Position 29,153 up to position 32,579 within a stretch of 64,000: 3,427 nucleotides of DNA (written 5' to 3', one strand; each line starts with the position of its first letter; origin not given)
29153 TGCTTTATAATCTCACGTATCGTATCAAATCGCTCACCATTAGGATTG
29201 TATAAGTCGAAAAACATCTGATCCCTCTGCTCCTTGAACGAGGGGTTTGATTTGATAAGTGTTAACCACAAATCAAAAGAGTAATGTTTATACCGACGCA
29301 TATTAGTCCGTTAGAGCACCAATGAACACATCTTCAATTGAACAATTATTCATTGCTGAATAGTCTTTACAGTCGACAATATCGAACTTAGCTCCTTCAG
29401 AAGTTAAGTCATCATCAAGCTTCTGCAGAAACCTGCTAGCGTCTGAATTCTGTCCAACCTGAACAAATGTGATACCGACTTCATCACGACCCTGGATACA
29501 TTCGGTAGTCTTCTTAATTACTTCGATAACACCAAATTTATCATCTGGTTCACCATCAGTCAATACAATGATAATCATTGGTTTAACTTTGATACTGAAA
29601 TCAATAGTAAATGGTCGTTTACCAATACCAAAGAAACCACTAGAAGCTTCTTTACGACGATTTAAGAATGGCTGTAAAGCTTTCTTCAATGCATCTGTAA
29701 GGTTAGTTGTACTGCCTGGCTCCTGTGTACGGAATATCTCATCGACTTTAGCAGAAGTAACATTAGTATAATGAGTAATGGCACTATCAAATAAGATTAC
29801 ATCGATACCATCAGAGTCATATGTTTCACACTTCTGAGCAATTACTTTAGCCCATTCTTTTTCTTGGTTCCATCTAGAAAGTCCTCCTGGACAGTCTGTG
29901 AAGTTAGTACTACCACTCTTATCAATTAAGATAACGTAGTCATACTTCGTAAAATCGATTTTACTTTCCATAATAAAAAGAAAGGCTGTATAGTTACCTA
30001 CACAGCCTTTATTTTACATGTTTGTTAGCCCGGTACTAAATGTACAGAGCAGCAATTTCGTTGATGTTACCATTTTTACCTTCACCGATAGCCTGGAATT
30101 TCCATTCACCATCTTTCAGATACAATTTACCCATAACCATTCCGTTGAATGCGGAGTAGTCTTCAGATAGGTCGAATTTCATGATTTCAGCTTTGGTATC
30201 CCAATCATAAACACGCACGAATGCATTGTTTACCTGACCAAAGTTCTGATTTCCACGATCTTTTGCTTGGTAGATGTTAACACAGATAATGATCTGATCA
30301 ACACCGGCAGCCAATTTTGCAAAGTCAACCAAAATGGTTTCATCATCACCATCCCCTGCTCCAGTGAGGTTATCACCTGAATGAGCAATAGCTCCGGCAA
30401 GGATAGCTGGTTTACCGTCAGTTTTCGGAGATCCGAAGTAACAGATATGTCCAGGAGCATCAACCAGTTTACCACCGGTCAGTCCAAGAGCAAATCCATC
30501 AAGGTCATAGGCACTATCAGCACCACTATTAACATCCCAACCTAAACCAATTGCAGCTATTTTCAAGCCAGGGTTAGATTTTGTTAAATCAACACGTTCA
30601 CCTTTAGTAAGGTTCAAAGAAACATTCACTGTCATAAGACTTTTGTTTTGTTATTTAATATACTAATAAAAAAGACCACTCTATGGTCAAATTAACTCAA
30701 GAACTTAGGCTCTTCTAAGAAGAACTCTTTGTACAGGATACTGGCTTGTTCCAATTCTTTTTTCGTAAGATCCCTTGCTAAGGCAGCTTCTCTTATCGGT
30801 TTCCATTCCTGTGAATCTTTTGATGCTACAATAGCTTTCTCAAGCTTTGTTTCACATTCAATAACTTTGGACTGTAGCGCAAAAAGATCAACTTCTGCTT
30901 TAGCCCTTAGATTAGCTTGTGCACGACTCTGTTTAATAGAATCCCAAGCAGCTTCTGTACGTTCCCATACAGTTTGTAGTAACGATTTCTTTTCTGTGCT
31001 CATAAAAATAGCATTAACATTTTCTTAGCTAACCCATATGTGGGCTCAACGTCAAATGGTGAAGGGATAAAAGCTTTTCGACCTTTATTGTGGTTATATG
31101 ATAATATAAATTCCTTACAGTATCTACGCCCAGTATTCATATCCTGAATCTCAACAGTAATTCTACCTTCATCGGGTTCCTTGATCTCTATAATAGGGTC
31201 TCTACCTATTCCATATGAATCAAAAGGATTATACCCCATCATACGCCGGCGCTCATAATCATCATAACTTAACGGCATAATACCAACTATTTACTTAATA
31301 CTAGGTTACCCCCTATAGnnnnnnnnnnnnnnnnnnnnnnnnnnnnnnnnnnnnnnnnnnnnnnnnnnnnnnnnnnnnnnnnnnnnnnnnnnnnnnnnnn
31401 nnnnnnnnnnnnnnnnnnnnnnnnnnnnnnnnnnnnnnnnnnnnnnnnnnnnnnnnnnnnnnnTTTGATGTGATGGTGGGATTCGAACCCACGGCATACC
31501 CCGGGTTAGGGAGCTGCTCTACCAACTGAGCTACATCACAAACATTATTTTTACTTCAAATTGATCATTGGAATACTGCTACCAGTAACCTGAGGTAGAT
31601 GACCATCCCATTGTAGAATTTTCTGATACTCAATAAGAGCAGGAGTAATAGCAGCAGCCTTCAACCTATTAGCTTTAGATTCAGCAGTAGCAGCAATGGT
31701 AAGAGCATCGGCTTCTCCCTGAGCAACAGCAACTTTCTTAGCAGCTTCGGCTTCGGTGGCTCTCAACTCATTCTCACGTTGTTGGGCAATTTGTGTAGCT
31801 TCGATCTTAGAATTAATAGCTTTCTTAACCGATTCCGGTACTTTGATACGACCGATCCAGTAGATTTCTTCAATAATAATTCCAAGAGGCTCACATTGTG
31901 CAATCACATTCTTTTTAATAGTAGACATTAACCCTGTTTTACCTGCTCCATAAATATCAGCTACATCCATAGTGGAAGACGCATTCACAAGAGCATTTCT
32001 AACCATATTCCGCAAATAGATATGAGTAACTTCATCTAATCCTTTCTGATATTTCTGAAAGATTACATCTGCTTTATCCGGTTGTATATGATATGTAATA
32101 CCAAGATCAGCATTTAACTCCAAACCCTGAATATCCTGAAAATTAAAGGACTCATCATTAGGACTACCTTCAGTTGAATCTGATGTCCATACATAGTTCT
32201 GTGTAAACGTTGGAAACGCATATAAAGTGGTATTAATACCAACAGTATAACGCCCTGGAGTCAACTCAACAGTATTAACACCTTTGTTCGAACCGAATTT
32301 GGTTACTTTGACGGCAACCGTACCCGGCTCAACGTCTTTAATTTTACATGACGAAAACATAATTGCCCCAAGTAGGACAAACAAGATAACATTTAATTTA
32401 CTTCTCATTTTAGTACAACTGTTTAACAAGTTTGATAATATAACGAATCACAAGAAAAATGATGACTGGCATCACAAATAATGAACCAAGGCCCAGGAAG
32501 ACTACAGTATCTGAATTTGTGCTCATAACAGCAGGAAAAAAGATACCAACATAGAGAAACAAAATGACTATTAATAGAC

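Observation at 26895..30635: Ter-type stress/biosynthetic cluster (TerC, PRTase, HAD-like, vWA/TerY-like, TerD) inside a phage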

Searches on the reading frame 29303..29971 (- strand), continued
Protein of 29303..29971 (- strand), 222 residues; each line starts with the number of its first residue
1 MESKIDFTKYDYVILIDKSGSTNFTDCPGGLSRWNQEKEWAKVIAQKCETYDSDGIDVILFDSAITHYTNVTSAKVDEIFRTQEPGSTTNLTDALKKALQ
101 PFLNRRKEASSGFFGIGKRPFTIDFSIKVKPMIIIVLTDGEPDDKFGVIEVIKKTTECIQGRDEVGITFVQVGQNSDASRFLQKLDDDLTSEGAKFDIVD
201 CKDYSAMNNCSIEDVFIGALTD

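Call 59: find_encoding_contigs(protein=P0124, flank=10000, max_places=1)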
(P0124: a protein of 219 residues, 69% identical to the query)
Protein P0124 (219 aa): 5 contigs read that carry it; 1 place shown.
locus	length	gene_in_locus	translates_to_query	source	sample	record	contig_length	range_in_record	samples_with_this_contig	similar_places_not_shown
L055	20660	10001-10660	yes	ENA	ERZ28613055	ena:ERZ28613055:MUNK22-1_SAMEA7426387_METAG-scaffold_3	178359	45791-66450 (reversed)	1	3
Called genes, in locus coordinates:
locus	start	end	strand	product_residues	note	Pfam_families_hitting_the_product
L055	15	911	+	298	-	-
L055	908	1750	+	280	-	-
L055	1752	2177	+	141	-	-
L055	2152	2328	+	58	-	-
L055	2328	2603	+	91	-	-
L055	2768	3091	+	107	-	-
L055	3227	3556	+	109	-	-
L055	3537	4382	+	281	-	PF04055:Radical_SAM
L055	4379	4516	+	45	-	-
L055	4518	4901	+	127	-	-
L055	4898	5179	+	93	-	-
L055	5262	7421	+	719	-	PF26675:DUF8224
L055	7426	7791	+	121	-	-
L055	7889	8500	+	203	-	-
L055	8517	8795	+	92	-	-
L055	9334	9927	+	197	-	PF02342:TerD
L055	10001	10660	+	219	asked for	PF00092:VWA, PF13519:VWA_2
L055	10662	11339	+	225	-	-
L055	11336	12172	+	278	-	PF15610:PRTase_3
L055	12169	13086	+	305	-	PF03741:TerC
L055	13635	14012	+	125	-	-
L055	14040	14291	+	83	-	-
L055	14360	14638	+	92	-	-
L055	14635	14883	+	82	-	-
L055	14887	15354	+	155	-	PF18127:NAMPT_N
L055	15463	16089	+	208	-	-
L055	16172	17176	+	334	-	PF04095:NAPRTase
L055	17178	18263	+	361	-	PF01467:CTP_transf_like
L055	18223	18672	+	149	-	-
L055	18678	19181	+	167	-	PF00293:NUDIX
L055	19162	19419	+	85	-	-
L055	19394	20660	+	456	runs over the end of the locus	PF00004:AAA (weak)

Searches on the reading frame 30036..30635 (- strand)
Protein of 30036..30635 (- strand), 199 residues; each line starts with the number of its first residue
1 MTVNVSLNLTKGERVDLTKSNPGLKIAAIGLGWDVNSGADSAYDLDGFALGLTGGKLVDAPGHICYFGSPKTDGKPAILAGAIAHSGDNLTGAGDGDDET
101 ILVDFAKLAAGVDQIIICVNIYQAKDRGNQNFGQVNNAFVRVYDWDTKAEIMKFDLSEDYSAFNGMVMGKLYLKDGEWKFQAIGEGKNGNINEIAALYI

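Call 3: search_protein_families(library=pfam, proteins=[window:30036-30635:-], max_evalue=0.01)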
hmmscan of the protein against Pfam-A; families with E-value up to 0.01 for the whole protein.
window:30036-30635:- (199 aa): 1 family
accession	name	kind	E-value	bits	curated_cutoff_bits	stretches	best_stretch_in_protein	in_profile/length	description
PF02342.23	TerD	-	2.7e-56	190.5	25.3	1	7-198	3-187/187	TerD domain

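Call 4: search_protein_families(library=ncbifam, proteins=[window:30036-30635:-], max_evalue=0.01)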
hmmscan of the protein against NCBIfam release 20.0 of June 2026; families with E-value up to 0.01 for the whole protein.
window:30036-30635:- (199 aa): 0 families

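Call 8: search_protein_families(library=phrogs, proteins=[window:30036-30635:-], max_evalue=0.001)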
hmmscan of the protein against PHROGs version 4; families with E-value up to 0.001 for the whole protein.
window:30036-30635:- (199 aa): 1 family
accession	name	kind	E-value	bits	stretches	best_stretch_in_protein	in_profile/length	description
phrog_5698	-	unknown function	3.9e-43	148.1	1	5-196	3-186/195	-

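Call 13: search_dna_similar(query=window:30036-30635:-, collection=phages, mode=protein, max_rows=40)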
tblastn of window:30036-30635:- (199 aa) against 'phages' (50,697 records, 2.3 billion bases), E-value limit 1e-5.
Records with a match: 201; places in all: 217; records where one place covers at least 80% of the query: 192.
Best place of each record, by identity: <60% 201.
By first word of the organism name: Escherichia 62; Pseudomonas 33; Caulobacter 13; Vibrio 12; Rhizobium 10; Bacillus 8; Proteus 8; Streptomyces 8; Brevundimonas 7; Cronobacter 6; and 14 more.
By host as written in the record: - 21; Escherichia coli 17; Caulobacter vibrioides CB15 13; Escherichia coli K-12 MG1655 10; Pseudomonas syringae pv. actinidiae 10; Brevundimonas pondensis LVF1 6; Proteus mirabilis 5; Escherichia coli EC3.18 4; and 79 more.
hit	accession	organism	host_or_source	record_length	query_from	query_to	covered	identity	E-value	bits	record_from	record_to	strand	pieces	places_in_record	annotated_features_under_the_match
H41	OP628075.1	Lysinibacillus phage vB_LfM_LysYB1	Lysinibacillus fusiformis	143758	3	198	98%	44.9%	1e-43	160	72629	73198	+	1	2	TerD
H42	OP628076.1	Lysinibacillus phage vB_LfM_LysYB2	Lysinibacillus fusiformis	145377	3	198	98%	44.9%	1e-43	160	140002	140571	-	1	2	TerD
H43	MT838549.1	Bacteriophage sp.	human fecal samples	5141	5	194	95%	45.6%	6e-42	155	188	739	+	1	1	record has no annotation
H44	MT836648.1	Bacteriophage sp.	human fecal samples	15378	5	198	97%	44.4%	8e-42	155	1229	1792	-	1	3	record has no annotation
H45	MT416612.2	Bacillus phage YungSlug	Bacillus thuringiensis kurstaki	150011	11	186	88%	48.3%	1e-42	157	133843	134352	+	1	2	TerD family protein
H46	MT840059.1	Bacteriophage sp.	human fecal samples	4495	4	198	98%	42.3%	5e-39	147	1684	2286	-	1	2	record has no annotation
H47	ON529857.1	Brevundimonas phage vB_BpoS-Kikimora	Brevundimonas pondensis LVF1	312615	7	199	97%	41.4%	4e-39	147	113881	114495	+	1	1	tellurium resistance protein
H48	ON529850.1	Brevundimonas phage vB_BpoS-Gurke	Brevundimonas pondensis LVF1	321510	7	199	97%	40.5%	1e-38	145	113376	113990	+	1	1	tellurium resistance protein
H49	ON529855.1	Brevundimonas phage vB_BpoS-Domovoi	Brevundimonas pondensis EIF1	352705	7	199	97%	39.4%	2e-37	142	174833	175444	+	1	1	putative tellurium resistance protein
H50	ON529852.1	Brevundimonas phage vB_BpoS-Kabachok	Brevundimonas pondensis LVF1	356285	7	199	97%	39.4%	2e-37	142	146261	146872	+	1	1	tellurium resistance protein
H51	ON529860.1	Brevundimonas phage vB_BpoS-Papperlapapp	Brevundimonas pondensis LVF1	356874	7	199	97%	39.4%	2e-37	142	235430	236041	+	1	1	tellurium resistance protein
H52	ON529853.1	Brevundimonas phage vB_BpoS-Bambus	Brevundimonas pondensis LVF1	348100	7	199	97%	39.4%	5e-37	141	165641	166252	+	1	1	tellurium resistance protein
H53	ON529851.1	Brevundimonas phage vB_BpoS-Marchewka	Brevundimonas pondensis LVF1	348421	7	199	97%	39.4%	5e-37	141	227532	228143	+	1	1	tellurium resistance protein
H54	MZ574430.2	Caulobacter phage C2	Caulobacter vibrioides CB15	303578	5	199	98%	37.4%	5e-33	129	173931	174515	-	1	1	tellurium resistance protein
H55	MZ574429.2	Caulobacter phage C1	Caulobacter vibrioides CB15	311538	5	199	98%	37.4%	5e-33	129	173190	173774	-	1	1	tellurium resistance protein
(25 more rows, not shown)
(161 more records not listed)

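Call 17: search_protein_families(library=padloc, proteins=[window:30036-30635:-], max_evalue=0.01)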
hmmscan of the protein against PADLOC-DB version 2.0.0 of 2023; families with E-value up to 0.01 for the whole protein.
window:30036-30635:- (199 aa): 0 families

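Call 19: get_annotated_region(hit=H47, flank=8000)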
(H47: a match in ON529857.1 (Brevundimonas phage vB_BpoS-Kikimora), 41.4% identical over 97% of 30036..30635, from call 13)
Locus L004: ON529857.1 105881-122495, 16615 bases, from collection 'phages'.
description: Brevundimonas phage vB_BpoS-Kikimora, complete genome.
organism: Brevundimonas phage vB_BpoS-Kikimora (NCBI taxid 2948601)
taxonomy: Viruses; Duplodnaviria; Heunggongvirae; Uroviricota; Caudoviricetes; Dolichocephalovirinae
host: Brevundimonas pondensis LVF1; source: sewage; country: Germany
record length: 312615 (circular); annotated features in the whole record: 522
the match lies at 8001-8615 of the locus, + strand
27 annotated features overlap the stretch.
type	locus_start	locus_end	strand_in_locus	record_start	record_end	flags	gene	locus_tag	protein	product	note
CDS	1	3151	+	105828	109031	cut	-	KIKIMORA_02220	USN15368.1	hypothetical protein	-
CDS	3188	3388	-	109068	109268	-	-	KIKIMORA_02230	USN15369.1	hypothetical protein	-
CDS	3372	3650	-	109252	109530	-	-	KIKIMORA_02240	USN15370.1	hypothetical protein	-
CDS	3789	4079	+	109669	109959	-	-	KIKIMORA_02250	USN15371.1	hypothetical protein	-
CDS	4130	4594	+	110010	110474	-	-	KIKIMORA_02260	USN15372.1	hypothetical protein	-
CDS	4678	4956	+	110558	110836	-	-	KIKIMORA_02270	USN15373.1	hypothetical protein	-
CDS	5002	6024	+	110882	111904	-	-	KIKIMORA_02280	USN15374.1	TelA-like protein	TelA-like protein SAV1406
CDS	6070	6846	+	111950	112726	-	-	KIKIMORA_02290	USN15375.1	hypothetical protein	-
CDS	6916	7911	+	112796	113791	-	-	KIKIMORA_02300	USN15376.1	tellurite resistance protein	tellurite resistance protein TerC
CDS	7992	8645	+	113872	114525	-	-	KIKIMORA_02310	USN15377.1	tellurium resistance protein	tellurium resistance protein TerD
CDS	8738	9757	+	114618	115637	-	-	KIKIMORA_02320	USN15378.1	hypothetical protein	-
CDS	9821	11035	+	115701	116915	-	-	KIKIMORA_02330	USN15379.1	tRNA-splicing ligase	tRNA-splicing ligase RtcB (3'-phosphate/5'-hydroxy nucleic acid ligase)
CDS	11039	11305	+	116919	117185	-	-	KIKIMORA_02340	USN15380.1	hypothetical protein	-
CDS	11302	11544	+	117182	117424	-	-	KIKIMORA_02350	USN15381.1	hypothetical protein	-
CDS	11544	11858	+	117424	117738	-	-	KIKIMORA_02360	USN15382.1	hypothetical protein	-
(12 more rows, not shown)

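Call 44: search_solved_structures(query=window:30036-30635:-, max_evalue=0.001)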
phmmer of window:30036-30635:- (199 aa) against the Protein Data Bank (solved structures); distinct sequences matched with E-value up to 0.001: 3.
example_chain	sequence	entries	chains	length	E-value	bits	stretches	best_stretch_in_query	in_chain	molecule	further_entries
3ibz_A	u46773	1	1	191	3.1e-44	154.1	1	7-195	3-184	Putative tellurium resistant like protein TerD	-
2kxt_A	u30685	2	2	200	2.4e-38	134.9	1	6-198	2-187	Tellurite resistance protein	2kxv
2qng_A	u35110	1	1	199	0.00013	24.7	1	20-147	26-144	Uncharacterized protein SAV2460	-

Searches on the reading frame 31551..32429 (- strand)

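Call 3: search_protein_families(library=pfam, proteins=[window:31551-32429:-], max_evalue=0.01)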
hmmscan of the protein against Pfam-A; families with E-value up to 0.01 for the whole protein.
window:31551-32429:- (292 aa): 2 families
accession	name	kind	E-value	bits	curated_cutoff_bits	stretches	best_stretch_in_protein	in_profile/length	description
PF01145.31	Band_7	-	1.7e-22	80.8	23.6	1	33-224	3-174/176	SPFH domain / Band 7 family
PF13421.11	Band_7_1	-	0.0075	16.3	24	0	132-208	131-206/211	SPFH domain-Band 7 family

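Call 4: search_protein_families(library=ncbifam, proteins=[window:31551-32429:-], max_evalue=0.01)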
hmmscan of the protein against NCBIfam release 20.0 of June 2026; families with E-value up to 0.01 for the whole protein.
window:31551-32429:- (292 aa): 2 families
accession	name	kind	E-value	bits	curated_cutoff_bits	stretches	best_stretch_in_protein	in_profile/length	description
TIGR01933.1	hflK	equivalog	0.00015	21.3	159.4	1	139-258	88-205/261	FtsH protease activity modulator HflK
TIGR01932.1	hflC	equivalog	0.0054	15.6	134.4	1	147-260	156-266/318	protease modulator HflC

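Call 8: search_protein_families(library=phrogs, proteins=[window:31551-32429:-], max_evalue=0.001)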
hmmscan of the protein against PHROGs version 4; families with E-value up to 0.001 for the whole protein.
window:31551-32429:- (292 aa): 3 families
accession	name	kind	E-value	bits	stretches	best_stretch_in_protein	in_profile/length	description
phrog_200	-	other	2e-74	252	1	7-290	79-358/379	lipoprotein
phrog_21428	-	unknown function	2.7e-07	31.5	1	9-70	2-60/63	-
phrog_38808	-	unknown function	8.3e-07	30.2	1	235-291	7-67/68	-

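Call 17: search_protein_families(library=padloc, proteins=[window:31551-32429:-], max_evalue=0.01)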
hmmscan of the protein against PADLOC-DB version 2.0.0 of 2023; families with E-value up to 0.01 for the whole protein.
window:31551-32429:- (292 aa): 0 families
